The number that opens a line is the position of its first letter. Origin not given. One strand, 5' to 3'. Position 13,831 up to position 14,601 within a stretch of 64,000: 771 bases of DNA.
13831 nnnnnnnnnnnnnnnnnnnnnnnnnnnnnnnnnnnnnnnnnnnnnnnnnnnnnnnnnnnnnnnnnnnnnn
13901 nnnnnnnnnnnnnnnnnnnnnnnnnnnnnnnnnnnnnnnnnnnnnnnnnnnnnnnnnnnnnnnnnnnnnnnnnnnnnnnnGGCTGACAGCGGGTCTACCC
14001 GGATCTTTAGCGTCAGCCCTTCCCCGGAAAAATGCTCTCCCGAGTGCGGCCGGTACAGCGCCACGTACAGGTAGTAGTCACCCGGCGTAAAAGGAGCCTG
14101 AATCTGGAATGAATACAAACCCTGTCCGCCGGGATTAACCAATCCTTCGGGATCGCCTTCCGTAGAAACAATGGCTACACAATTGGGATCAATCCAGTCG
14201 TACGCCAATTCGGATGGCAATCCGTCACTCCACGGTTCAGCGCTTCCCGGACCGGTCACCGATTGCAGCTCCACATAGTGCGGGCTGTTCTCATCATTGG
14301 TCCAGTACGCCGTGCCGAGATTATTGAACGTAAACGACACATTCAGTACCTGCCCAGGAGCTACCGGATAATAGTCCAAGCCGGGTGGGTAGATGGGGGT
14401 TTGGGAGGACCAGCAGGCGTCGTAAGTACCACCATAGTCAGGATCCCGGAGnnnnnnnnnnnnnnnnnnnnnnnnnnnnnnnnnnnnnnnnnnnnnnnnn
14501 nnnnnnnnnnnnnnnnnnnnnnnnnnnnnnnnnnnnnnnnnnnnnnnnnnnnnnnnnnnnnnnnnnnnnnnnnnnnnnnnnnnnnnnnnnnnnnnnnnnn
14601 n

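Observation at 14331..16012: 82-bp exact direct repeat: the M23 peptidase C-terminus is a transplanted fragment of the CHAP giant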

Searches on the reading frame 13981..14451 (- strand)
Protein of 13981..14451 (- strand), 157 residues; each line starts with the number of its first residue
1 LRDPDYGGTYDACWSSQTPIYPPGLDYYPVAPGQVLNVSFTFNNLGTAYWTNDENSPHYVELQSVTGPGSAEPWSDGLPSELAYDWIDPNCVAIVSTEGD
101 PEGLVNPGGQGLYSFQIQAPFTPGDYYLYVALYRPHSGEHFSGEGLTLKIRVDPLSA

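Call 53: predict_structure(alignment_id=A3)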
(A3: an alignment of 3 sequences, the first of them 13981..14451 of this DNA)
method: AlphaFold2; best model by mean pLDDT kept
length: 157 residues; sequences in the alignment: 3
mean_pLDDT: 54.4   pTM: 0.52
mean pLDDT of the five models: 54.4, 52.2, 50.6, 49.0, 48.7
residues with pLDDT >= 90: 0; 70-90: 38; 50-70: 47; < 50: 72
segments of 3 or more residues with pLDDT < 50: 1-13, 15-17, 46-60, 64-90, 134-145
pLDDT, mean of each block of 10 residues (from residue 1): 33 51 84 77 48 39 47 37 33 54 53 68 73 49 58 72
secondary structure, 60 per line:
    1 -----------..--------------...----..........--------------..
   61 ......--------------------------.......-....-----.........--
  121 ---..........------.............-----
elements in order: E28-30 E35-44 E59-66 E93-99 H101-104 E110-118 E124-133 E140-152
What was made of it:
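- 13999..14421 (-): Module X (giant residues about 205-345). It is an all-β domain, probably an NBR1/FW-like β-sandwich. The repeat encodes its linker and first strands. AF2 gives 7 strands at low confidence, pLDDT 54 (call 53).
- On NBR1/FW-like Ig domain (PF16158), as the identity of module X: The AF2 model is all-β but low confidence, pLDDT 54 (call 53).
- Tried and rejected: The AF2 model of module X was low confidence (pLDDT 54), so I ran no fold search (call 53).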

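Call 54: search_protein_families(library=pfam, proteins=[window:13981-14451:-], max_evalue=10)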
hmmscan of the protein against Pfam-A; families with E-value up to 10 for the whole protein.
window:13981-14451:- (157 aa): 2 families
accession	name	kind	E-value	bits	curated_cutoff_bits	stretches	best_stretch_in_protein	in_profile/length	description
PF14524.12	Wzt_C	-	0.00049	20.6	30.4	1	99-132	72-105/143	Wzt C-terminal domain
PF16158.11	N_BRCA1_IG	-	0.011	16.8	28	1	29-152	7-108/108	Ig-like domain from next to BRCA1 gene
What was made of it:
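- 13999..14421 (-): Sub-threshold PF16158 match (call 54).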

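Call 55: search_solved_structures(query=A3, max_evalue=10)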
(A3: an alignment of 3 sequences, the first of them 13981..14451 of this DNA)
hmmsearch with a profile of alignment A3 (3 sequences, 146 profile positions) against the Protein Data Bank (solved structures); distinct sequences matched with E-value up to 10: 9.
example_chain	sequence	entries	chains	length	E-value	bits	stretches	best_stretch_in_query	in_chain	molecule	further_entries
8wka_A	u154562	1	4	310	0.19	14.9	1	48-108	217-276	NADPH-dependent alpha-keto amide reductase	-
8wk9_A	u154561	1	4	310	0.19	14.9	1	48-108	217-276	NADPH-dependent alpha-keto amide reductase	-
8iku_A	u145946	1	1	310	0.19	14.9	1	48-108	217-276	NADPH-dependent alpha-keto amide reductase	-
8j0i_A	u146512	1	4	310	0.19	14.8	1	48-108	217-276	NADPH-dependent alpha-keto amide reductase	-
8wjw_A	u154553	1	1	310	0.2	14.8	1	48-108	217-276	NADPH-dependent alpha-keto amide reductase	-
8wk5_A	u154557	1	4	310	0.2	14.8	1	48-108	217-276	NADPH-dependent alpha-keto amide reductase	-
8wk7_A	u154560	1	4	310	0.2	14.8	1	48-108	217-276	NADPH-dependent alpha-keto amide reductase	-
7o33_H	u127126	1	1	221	0.53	13.4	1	7-91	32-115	anti-PAS Fab 3.1 chimeric heavy chain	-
2ew8_A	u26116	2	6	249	0.61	13.2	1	40-91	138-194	(S)-1-Phenylethanol dehydrogenase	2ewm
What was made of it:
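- Tried and rejected: The PDB profile search gave nothing meaningful (call 55).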

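Call 60: search_protein_representatives(alignment_id=A3)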
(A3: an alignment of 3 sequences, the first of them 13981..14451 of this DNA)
Query: 3 sequences, 146 profile positions. Proteins with E-value up to 0.001 (for the whole library): 82; up to 1e-10: 18; up to 1e-30: 9. The best 82 are listed.
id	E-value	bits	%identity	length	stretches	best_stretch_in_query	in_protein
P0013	5.0e-79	279.6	-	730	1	1-146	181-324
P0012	2.9e-77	273.9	-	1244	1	2-146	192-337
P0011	2.2e-76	271.0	-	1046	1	1-145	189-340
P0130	3.4e-54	199.0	-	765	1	2-144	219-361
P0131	3.8e-52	192.4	-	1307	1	8-144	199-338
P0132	6.8e-45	168.8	-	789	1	3-142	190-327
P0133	2.8e-43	163.6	-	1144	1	4-143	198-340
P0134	5.3e-38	146.5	-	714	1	5-142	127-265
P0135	5.9e-36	139.8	-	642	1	3-142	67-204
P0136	1.8e-27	112.3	-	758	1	4-142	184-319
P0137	2.2e-22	95.8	-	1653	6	68-118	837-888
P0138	1.9e-17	79.8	-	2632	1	10-143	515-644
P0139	1.9e-17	79.8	-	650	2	64-142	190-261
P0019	4.3e-15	72.1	-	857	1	5-143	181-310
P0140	6.5e-13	65.1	-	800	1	3-139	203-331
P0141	9.3e-13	64.6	-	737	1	4-142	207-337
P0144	1.3e-10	57.6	-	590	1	28-136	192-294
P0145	3.7e-10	56.1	-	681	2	30-138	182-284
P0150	1.9e-08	50.6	-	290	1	7-144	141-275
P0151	4.2e-08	49.5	-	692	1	38-144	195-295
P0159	1.2e-06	44.7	-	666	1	4-144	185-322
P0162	3.3e-06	43.3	-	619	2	24-141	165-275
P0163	4.7e-06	42.8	-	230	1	4-35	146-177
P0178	1.2e-04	38.3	-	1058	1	28-137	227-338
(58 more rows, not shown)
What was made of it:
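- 13999..14421 (-): Rare family: 82 cluster representatives among 1.84e9 proteins (call 60).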

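Call 61: search_protein_families(library=pfam, proteins=[P0130, P0131, P0132, P0133, P0134, P0135, P0136, P0139, P0140, P0141], max_evalue=0.001)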
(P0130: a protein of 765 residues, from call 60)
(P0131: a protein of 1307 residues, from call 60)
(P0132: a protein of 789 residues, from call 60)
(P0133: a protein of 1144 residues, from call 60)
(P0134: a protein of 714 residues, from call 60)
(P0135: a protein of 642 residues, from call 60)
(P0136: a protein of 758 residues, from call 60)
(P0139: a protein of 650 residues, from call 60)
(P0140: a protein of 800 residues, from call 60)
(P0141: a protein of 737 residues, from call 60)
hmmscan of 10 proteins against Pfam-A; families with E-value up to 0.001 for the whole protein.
P0130 (765 aa): 3 families
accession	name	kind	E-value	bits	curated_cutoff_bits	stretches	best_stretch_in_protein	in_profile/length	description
PF05257.22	CHAP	-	1.8e-13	51.2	26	1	78-177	3-81/81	CHAP domain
PF00404.24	Dockerin_1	-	2.3e-10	41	22.9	1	702-753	2-54/57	Dockerin type I domain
PF07494.17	Reg_prop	-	0.00044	20.6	20.4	0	590-610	3-23/24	Two component regulator propeller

P0131 (1307 aa): 8 families
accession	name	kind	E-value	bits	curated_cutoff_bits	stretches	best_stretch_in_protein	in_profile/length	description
PF13229.12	Beta_helix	-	1.5e-15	57.6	25.9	1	476-597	22-148/158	Right handed beta helix region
PF01551.29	Peptidase_M23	-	1e-12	48.5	28.7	1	52-159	2-89/96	Peptidase family M23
PF17210.9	SdrD_B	-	5.1e-09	36.7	29.7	1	964-1018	20-74/112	SdrD B-like domain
PF13860.13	FlgD_ig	-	1.2e-08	35.2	27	1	1232-1294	10-75/79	FlgD Ig-like domain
PF05048.19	NosD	-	2e-07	31.1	23.6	1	478-609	61-193/212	Periplasmic copper-binding protein (NosD)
PF13620.12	CarboxypepD_reg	-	2.8e-07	31.2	32.3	1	955-1037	1-81/82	Carboxypeptidase regulatory-like domain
PF18962.6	Por_Secre_tail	-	4e-07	30.7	27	1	1224-1304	2-74/75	Secretion system C-terminal sorting domain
PF13585.12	CHU_C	-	0.0001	22.8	27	1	1218-1301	5-80/86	CHU_C Type IX secretion signal domain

P0132 (789 aa): 4 families
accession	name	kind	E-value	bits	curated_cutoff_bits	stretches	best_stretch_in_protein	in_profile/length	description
PF05257.22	CHAP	-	1.9e-11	44.7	26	1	66-147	7-81/81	CHAP domain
PF18962.6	Por_Secre_tail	-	3e-10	40.7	27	1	714-787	3-75/75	Secretion system C-terminal sorting domain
PF13517.12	FG-GAP_3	-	4.6e-08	34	26.9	2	393-432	1-39/61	FG-GAP-like repeat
PF01839.29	FG-GAP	-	0.00072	19.8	22.1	0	392-404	8-20/37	FG-GAP repeat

P0133 (1144 aa): 9 families
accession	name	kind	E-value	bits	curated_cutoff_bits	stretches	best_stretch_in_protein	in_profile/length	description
PF13229.12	Beta_helix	-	1.7e-18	67.2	25.9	2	392-533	9-147/158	Right handed beta helix region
PF01551.29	Peptidase_M23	-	5.1e-12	46.3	28.7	1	53-159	3-89/96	Peptidase family M23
PF18962.6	Por_Secre_tail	-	1.9e-11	44.5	27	1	1066-1140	2-73/75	Secretion system C-terminal sorting domain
PF17210.9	SdrD_B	-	1.9e-10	41.3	29.7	1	776-831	17-72/112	SdrD B-like domain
PF13620.12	CarboxypepD_reg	-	8.7e-10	39.3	32.3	1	770-852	1-81/82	Carboxypeptidase regulatory-like domain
PF17802.7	SpaA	-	1.7e-07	31.7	23.1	1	777-849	10-86/91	Prealbumin-like fold domain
PF05048.19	NosD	-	7.7e-07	29.2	23.6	1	356-494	34-173/212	Periplasmic copper-binding protein (NosD)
PF14524.12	Wzt_C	-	0.00025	21.5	30.4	0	291-322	77-108/143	Wzt C-terminal domain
PF13860.13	FlgD_ig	-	0.00082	19.7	27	0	1076-1119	14-58/79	FlgD Ig-like domain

P0134 (714 aa): 4 families
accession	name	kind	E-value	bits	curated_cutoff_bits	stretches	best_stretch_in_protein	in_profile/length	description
PF01839.29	FG-GAP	-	5.5e-11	42.5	22.1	1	434-450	5-21/37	FG-GAP repeat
PF13517.12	FG-GAP_3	-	9.9e-10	39.3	26.9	2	438-503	1-60/61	FG-GAP-like repeat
PF13860.13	FlgD_ig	-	3e-07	30.7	27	1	638-702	12-77/79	FlgD Ig-like domain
PF18962.6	Por_Secre_tail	-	2.4e-05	25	27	1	630-711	2-75/75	Secretion system C-terminal sorting domain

P0135 (642 aa): 2 families
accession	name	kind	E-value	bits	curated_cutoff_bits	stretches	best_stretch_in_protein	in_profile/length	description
PF18962.6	Por_Secre_tail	-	5.7e-10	39.8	27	1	564-639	2-74/75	Secretion system C-terminal sorting domain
PF01551.29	Peptidase_M23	-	2.8e-08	34.3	28.7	1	2-37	57-92/96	Peptidase family M23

P0136 (758 aa): 5 families
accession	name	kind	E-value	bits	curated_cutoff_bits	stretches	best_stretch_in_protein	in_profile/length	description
PF13517.12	FG-GAP_3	-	4.3e-21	75.7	26.9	3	381-446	1-60/61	FG-GAP-like repeat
PF01551.29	Peptidase_M23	-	2.2e-18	66.7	28.7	1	70-159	14-94/96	Peptidase family M23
PF01839.29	FG-GAP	-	7.3e-08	32.6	22.1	0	541-557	7-23/37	FG-GAP repeat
PF18962.6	Por_Secre_tail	-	3e-05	24.7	27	1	680-756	2-75/75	Secretion system C-terminal sorting domain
PF16158.11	N_BRCA1_IG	-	3.7e-05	24.7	28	1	205-307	8-98/108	Ig-like domain from next to BRCA1 gene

P0139 (650 aa): 3 families
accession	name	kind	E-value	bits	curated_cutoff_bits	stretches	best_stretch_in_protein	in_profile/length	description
PF13517.12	FG-GAP_3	-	1.4e-18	67.6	26.9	3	413-474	1-61/61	FG-GAP-like repeat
PF01839.29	FG-GAP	-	1.5e-09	38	22.1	0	460-474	6-20/37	FG-GAP repeat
PF18962.6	Por_Secre_tail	-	1.8e-05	25.4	27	1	572-646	3-73/75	Secretion system C-terminal sorting domain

P0140 (800 aa): 5 families
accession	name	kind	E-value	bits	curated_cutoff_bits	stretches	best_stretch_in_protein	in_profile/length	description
PF18962.6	Por_Secre_tail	-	9.9e-11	42.2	27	1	722-796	2-73/75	Secretion system C-terminal sorting domain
PF13517.12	FG-GAP_3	-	5.3e-10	40.2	26.9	1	356-426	2-60/61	FG-GAP-like repeat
PF01551.29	Peptidase_M23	-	2.3e-08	34.6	28.7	1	48-141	3-88/96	Peptidase family M23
PF01839.29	FG-GAP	-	4.8e-08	33.2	22.1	0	641-660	5-24/37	FG-GAP repeat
PF13860.13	FlgD_ig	-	1.8e-05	25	27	1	731-784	13-72/79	FlgD Ig-like domain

P0141 (737 aa): 4 families
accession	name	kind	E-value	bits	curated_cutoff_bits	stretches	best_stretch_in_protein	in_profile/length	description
PF13517.12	FG-GAP_3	-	3.9e-13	50.2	26.9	4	495-556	1-61/61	FG-GAP-like repeat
PF05257.22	CHAP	-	9.3e-10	39.3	26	1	63-164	6-81/81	CHAP domain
PF01839.29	FG-GAP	-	1.4e-09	38.1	22.1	0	393-408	5-20/37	FG-GAP repeat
PF18962.6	Por_Secre_tail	-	1.3e-08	35.4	27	1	659-733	2-73/75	Secretion system C-terminal sorting domain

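Call 62: search_protein_families(library=pfam, proteins=[P0163, P0150, P0159, P0144, P0145, P0151, P0178, P0162, P0138], max_evalue=0.001)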
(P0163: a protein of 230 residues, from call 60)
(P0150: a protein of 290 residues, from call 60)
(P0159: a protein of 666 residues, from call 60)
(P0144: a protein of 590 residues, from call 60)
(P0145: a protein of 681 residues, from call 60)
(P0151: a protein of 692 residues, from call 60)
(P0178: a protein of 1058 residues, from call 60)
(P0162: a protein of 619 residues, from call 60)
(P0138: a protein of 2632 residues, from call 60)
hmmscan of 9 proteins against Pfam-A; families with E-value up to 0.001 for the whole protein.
P0163 (230 aa): 1 family
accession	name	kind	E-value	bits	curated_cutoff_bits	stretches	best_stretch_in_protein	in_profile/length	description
PF05257.22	CHAP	-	1.8e-15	57.6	26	1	41-116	8-80/81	CHAP domain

P0150 (290 aa): 1 family
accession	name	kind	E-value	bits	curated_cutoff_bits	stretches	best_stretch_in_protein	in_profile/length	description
PF05257.22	CHAP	-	4e-15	56.5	26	1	32-109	4-80/81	CHAP domain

P0159 (666 aa): 3 families
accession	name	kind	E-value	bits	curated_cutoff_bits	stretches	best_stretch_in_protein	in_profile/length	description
PF18962.6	Por_Secre_tail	-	1.3e-08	35.5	27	1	588-662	2-73/75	Secretion system C-terminal sorting domain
PF01551.29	Peptidase_M23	-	5.4e-07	30.2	28.7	1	28-149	2-92/96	Peptidase family M23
PF13860.13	FlgD_ig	-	2.9e-05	24.4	27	1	604-643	21-65/79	FlgD Ig-like domain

P0144 (590 aa): 4 families
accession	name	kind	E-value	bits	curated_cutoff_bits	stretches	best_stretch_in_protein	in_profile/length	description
PF01551.29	Peptidase_M23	-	2.6e-26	92.1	28.7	1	59-155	5-96/96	Peptidase family M23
PF01839.29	FG-GAP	-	3.3e-12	46.5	22.1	2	416-444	6-37/37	FG-GAP repeat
PF13517.12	FG-GAP_3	-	6.5e-10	39.9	26.9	1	363-430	1-61/61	FG-GAP-like repeat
PF18962.6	Por_Secre_tail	-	7.1e-09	36.3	27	1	512-587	2-74/75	Secretion system C-terminal sorting domain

P0145 (681 aa): 4 families
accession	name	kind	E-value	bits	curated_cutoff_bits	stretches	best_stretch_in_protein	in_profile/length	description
PF01551.29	Peptidase_M23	-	7.1e-27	93.9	28.7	1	49-143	2-96/96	Peptidase family M23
PF16390.11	DUF4999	-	6.5e-09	36.2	25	0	505-524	45-64/76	Domain of unknown function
PF18962.6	Por_Secre_tail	-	4.7e-08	33.6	27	1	604-678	3-74/75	Secretion system C-terminal sorting domain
PF13585.12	CHU_C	-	0.00065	20.2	27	0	621-676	27-81/86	CHU_C Type IX secretion signal domain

P0151 (692 aa): 6 families
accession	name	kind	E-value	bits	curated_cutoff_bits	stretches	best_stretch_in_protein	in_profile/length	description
PF01551.29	Peptidase_M23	-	2.5e-24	85.7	28.7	1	54-144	5-96/96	Peptidase family M23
PF18962.6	Por_Secre_tail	-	4.9e-12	46.4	27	1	614-690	2-75/75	Secretion system C-terminal sorting domain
PF01839.29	FG-GAP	-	3.9e-11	43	22.1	0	476-499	3-26/37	FG-GAP repeat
PF13517.12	FG-GAP_3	-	2.4e-10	41.3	26.9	2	311-376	1-60/61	FG-GAP-like repeat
PF13860.13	FlgD_ig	-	2.7e-05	24.5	27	1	624-678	14-74/79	FlgD Ig-like domain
PF13585.12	CHU_C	-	0.00019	21.9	27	1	632-688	27-82/86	CHU_C Type IX secretion signal domain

P0178 (1058 aa): 5 families
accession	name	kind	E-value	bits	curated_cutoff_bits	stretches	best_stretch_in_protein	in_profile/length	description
PF05257.22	CHAP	-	6.7e-13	49.4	26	1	87-171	3-81/81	CHAP domain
PF18962.6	Por_Secre_tail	-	2.1e-08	34.8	27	1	975-1055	2-74/75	Secretion system C-terminal sorting domain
PF13860.13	FlgD_ig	-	1.9e-06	28.2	27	1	994-1044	24-74/79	FlgD Ig-like domain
PF13585.12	CHU_C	-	6.3e-05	23.5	27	1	993-1052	27-80/86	CHU_C Type IX secretion signal domain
PF00404.24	Dockerin_1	-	0.00097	19.7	22.9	0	696-715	30-49/57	Dockerin type I domain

P0162 (619 aa): 3 families
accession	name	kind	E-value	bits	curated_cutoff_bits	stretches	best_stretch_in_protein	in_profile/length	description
PF07995.17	GSDH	-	5.6e-75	253.1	25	1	297-607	3-326/332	Glucose / Sorbosone dehydrogenase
PF16158.11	N_BRCA1_IG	-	3.2e-11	44.2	28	1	42-126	8-84/108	Ig-like domain from next to BRCA1 gene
PF10633.15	NPCBM_assoc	-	0.00045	20.8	24.4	0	216-253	34-71/78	NPCBM-associated, NEW3 domain of alpha-galactosidase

P0138 (2632 aa): 5 families
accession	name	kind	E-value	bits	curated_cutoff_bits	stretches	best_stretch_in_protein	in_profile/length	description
PF13385.13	Laminin_G_3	-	1e-32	113.8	27.6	1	689-852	1-151/151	Concanavalin A-like lectin/glucanases superfamily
PF01551.29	Peptidase_M23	-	2.4e-20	73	28.7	1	85-178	10-95/96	Peptidase family M23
PF13620.12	CarboxypepD_reg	-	1.7e-10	41.5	32.3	1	1117-1197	2-82/82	Carboxypeptidase regulatory-like domain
PF06439.18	3keto-disac_hyd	-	5.2e-07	30.3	26.8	1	1234-1382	29-186/187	3-keto-disaccharide hydrolase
PF18884.5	TSP3_bac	-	5.6e-07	29.7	25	0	2116-2136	1-21/22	Bacterial TSP3 repeat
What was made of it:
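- On NBR1/FW-like Ig domain (PF16158), as the identity of module X: The distant relative P0162 scores 44.2 bits, but over a different stretch (residues 42-126) from the one that matches module X (165-275) (calls 60-62).
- An exhaustive profile search places module X directly after CHAP or M23 heads in all of the roughly 20 best representatives whose domains were checked and in which a head was detected (calls 60-62).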

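Call 64: find_encoding_contigs(protein=P0163, flank=10000)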
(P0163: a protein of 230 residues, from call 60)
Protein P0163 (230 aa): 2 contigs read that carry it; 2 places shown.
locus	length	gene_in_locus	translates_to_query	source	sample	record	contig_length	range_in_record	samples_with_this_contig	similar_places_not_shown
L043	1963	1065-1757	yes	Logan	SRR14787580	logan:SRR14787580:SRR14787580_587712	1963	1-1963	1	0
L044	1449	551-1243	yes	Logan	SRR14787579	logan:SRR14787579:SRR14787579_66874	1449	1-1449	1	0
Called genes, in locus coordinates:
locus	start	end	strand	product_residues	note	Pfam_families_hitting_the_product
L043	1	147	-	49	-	?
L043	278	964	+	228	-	PF18933:PsbP_2 (faint)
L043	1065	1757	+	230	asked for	PF05257:CHAP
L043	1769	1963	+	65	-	?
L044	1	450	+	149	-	?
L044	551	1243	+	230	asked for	PF05257:CHAP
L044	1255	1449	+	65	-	?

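Call 69: find_encoding_contigs(protein=P0130, flank=8000, max_places=4)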
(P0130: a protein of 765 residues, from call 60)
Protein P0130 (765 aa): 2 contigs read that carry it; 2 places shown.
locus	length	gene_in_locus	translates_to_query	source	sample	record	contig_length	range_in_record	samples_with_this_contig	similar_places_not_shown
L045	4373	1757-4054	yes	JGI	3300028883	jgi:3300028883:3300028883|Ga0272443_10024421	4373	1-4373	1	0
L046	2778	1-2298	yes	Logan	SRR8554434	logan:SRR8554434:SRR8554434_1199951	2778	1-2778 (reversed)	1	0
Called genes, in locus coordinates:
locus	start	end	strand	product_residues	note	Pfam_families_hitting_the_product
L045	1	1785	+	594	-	?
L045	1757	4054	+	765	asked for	PF05257:CHAP, PF00404:Dockerin_1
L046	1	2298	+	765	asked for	PF05257:CHAP, PF00404:Dockerin_1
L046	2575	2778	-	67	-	?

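Call 70: find_encoding_contigs(protein=P0132, flank=8000, max_places=4)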
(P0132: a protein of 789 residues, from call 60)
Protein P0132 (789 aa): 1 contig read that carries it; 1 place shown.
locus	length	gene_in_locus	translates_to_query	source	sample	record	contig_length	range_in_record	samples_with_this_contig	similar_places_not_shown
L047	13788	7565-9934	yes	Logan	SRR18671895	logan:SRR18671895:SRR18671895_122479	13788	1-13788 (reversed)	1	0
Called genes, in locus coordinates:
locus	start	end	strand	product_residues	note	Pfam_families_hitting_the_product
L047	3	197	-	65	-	?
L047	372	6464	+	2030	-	-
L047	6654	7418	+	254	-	-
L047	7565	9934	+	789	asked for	PF05257:CHAP, PF13517:FG-GAP_3 (faint), PF18962:Por_Secre_tail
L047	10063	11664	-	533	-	PF00239:Resolvase, PF07508:Recombinase, PF13408:Zn_ribbon_recom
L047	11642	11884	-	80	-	-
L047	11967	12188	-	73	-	-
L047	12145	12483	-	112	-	-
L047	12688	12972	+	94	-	PF13560:HTH_31 (weak), PF01381:HTH_3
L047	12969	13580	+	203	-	-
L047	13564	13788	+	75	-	?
